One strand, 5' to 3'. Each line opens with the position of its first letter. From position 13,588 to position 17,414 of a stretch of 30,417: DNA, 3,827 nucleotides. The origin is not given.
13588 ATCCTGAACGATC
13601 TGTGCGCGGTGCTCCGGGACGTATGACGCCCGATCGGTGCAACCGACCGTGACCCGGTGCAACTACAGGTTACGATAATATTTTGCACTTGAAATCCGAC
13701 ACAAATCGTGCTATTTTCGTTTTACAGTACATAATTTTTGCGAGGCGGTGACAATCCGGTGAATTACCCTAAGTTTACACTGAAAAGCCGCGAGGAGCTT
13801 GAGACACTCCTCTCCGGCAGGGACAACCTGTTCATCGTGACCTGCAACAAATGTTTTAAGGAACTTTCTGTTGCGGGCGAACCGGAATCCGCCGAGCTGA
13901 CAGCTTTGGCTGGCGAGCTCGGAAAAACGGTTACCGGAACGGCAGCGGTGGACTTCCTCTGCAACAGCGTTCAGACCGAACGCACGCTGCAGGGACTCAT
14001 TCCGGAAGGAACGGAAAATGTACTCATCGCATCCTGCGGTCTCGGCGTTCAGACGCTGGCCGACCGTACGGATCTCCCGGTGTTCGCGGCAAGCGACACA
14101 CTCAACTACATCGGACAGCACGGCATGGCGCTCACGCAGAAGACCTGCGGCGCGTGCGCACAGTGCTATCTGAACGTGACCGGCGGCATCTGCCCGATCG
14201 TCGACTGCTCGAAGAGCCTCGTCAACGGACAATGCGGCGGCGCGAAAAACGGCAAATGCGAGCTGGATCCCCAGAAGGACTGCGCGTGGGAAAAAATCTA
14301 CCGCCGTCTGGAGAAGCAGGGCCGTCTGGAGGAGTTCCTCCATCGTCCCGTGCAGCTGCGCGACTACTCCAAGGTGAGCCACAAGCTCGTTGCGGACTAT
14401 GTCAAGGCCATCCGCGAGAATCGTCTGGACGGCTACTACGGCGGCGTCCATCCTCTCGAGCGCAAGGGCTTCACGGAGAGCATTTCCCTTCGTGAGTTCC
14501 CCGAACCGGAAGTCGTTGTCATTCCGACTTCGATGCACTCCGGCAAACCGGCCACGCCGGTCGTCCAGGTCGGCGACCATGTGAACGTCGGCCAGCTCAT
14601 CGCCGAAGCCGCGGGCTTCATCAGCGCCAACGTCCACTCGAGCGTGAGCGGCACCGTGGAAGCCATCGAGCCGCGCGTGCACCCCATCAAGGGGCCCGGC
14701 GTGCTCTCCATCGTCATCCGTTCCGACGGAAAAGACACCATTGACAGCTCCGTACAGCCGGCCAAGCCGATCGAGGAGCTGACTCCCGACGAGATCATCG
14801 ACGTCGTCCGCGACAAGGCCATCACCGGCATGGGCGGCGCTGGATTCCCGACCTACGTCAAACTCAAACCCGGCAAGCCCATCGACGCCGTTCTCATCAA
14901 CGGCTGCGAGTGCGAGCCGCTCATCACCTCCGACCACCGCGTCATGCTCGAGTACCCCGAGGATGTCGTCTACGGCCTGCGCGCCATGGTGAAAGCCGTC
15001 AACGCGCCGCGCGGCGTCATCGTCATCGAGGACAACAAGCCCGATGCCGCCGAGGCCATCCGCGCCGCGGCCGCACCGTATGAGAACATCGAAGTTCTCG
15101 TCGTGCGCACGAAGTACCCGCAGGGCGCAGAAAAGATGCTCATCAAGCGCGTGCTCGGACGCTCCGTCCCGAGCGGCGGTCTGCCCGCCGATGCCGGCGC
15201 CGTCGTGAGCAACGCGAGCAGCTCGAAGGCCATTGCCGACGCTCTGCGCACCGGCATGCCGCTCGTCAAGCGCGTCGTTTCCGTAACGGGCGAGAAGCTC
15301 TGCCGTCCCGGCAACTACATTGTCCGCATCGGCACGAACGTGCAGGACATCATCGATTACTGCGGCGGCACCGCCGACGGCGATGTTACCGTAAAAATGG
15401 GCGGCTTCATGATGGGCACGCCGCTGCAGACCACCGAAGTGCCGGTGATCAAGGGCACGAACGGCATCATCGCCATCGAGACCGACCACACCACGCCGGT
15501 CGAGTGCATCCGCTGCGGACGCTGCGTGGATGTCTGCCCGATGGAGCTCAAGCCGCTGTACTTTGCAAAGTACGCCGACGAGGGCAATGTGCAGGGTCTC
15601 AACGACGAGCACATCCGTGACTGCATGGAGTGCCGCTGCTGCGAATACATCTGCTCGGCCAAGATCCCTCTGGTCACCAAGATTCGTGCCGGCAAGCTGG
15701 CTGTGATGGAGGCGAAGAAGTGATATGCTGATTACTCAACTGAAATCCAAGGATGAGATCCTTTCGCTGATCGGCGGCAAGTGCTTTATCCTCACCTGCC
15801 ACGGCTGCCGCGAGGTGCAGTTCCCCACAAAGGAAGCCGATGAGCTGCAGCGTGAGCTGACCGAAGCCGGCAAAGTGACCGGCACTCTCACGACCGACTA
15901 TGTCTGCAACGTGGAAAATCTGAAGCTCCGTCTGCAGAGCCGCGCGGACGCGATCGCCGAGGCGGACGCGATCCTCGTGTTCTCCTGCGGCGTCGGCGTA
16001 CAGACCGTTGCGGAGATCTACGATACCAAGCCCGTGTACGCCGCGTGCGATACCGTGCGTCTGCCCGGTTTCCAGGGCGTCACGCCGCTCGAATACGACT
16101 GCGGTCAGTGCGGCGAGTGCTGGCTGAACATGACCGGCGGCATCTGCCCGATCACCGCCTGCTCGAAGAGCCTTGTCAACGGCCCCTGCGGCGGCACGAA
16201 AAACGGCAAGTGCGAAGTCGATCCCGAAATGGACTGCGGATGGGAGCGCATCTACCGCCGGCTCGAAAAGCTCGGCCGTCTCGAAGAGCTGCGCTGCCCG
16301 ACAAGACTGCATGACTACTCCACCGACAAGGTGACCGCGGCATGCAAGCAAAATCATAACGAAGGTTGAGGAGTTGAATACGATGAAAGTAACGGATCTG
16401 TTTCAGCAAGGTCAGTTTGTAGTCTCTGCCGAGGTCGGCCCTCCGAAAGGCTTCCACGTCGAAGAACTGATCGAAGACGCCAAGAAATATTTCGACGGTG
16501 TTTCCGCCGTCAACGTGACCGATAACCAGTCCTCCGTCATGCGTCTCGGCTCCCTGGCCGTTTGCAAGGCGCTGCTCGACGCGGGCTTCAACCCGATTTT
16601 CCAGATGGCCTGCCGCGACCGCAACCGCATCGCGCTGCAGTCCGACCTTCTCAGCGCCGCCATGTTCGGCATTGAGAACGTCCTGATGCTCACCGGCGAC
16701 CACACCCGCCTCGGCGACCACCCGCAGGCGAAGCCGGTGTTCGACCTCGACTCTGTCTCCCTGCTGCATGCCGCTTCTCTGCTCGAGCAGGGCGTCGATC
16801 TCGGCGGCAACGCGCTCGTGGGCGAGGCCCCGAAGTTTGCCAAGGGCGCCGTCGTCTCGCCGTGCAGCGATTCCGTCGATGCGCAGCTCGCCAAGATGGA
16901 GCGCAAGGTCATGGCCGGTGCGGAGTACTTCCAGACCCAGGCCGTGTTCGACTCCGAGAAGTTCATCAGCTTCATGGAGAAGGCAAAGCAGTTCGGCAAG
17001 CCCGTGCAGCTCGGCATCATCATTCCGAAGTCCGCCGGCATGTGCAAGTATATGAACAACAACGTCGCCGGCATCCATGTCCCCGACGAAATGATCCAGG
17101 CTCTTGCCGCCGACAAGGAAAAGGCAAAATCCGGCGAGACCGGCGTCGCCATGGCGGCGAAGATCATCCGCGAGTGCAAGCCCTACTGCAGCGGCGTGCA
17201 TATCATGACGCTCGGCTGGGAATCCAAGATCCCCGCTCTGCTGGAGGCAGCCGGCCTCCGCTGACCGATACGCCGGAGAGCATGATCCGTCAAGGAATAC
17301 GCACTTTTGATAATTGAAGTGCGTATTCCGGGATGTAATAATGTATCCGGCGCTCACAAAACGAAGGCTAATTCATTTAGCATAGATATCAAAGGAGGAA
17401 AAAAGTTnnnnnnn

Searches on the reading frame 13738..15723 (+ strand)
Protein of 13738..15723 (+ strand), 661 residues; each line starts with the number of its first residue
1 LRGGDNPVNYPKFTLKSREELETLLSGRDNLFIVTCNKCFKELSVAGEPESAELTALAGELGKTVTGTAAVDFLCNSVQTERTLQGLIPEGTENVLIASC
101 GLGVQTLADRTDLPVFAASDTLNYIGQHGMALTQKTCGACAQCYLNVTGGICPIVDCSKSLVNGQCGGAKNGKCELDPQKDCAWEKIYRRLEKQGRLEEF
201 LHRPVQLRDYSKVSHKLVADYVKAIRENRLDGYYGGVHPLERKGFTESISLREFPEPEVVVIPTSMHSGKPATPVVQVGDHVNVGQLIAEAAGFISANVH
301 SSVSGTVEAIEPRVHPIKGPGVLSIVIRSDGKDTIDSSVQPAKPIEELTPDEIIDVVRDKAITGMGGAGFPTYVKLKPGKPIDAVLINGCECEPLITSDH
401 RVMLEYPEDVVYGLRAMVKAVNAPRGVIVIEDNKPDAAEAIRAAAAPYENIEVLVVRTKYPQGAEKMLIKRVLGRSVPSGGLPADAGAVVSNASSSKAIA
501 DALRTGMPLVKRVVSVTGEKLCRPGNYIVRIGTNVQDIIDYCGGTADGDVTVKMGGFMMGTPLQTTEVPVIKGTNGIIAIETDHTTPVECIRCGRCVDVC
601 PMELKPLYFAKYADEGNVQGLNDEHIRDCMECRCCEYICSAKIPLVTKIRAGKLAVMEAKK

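Call 5: search_protein_families(library=pfam, proteins=[window:13738-15723:+])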
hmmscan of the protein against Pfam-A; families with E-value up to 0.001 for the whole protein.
window:13738-15723:+ (661 aa): 8 families
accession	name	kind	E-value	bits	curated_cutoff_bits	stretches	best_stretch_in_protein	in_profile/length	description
PF01512.22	Complex1_51K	-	7.6e-47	159.4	31.2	1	357-500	1-149/150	Nuo51 FMN-binding domain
PF13375.12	RnfC_N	-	3e-30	104.7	25.6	1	234-332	4-101/101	RnfC Barrel sandwich hybrid domain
PF12225.13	DUF5981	-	1.4e-29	102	23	1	117-210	2-94/95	Methylene-tetrahydrofolate reductase C terminal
PF10531.15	SLBB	-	3.8e-09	36.7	27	1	513-560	1-53/55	SLBB domain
PF13183.11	Fer4_8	-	1.1e-05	26.3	27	1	589-643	4-68/68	4Fe-4S dicluster domain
PF13237.11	Fer4_10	-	2.5e-05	24.6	25.5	1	587-639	6-52/53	4Fe-4S dicluster domain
PF12838.12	Fer4_7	-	6.6e-05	23.7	27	1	590-642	2-51/52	4Fe-4S dicluster domain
PF13187.11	Fer4_9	-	0.00016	22.1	27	0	574-603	22-50/52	4Fe-4S dicluster domain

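Call 37: search_protein_families(library=ncbifam, proteins=[window:13738-15723:+], max_evalue=0.00001)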
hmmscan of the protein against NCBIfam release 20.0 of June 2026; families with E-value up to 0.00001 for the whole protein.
window:13738-15723:+ (661 aa): 10 families
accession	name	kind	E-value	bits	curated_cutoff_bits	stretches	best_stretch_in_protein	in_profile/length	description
TIGR01945.1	rnfC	subfamily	1.8e-140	468.3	245.95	1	233-659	4-434/435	RnfABCDGE type electron transport complex subunit C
NF003454.1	PRK05035.1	equivalog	1.6e-124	416.4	345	1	233-660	6-439/556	electron transport complex subunit RsxC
NF041837.1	rnfC_Methano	equivalog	1.1e-70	238.7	650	2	453-660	221-430/438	Rnf electron transport complex subunit RnfC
TIGR04481.1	PR_assoc_PrdC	equivalog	1.3e-54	185.6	490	1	262-582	3-307/425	proline reductase-associated electron transfer protein PrdC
NF003761.0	PRK05352.1-4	equivalog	2.1e-17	62.9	450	1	274-563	46-312/449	Na(+)-translocating NADH-quinone reductase subunit A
TIGR01959.1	nuoF_fam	equivalog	1.4e-13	50.1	558.65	1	343-446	28-135/410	NADH-quinone oxidoreductase subunit NuoF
TIGR01936.1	nqrA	equivalog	5.1e-11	42.1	321.05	1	255-563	24-308/446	NADH:ubiquinone reductase (Na(+)-transporting) subunit A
NF008436.0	PRK11278.1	equivalog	9.4e-10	37.9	749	1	342-446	40-149/448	NADH-quinone oxidoreductase subunit NuoF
NF003759.0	PRK05352.1-2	equivalog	1.3e-07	30.7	505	1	258-561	28-308/447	Na(+)-translocating NADH-quinone reductase subunit A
TIGR00314.1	cdhA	equivalog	3.4e-06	25.1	781.3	1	589-652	400-462/784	CO dehydrogenase/acetyl-CoA synthase complex subunit alpha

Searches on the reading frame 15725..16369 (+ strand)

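Call 5: search_protein_families(library=pfam, proteins=[window:15725-16369:+])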
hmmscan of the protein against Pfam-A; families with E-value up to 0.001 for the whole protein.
window:15725-16369:+ (214 aa): 1 family
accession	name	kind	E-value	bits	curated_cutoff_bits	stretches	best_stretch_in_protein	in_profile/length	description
PF12225.13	DUF5981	-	4.5e-32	110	23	1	105-198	1-94/95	Methylene-tetrahydrofolate reductase C terminal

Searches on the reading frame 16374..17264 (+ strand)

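Call 4: search_protein_families(library=pfam, proteins=[window:16374-17264:+])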
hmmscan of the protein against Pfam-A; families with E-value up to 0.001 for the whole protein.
window:16374-17264:+ (296 aa): 1 family
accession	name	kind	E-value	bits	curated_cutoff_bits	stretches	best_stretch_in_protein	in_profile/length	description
PF02219.23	MTHFR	-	2.5e-35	122.7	24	1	6-294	2-287/287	Methylenetetrahydrofolate reductase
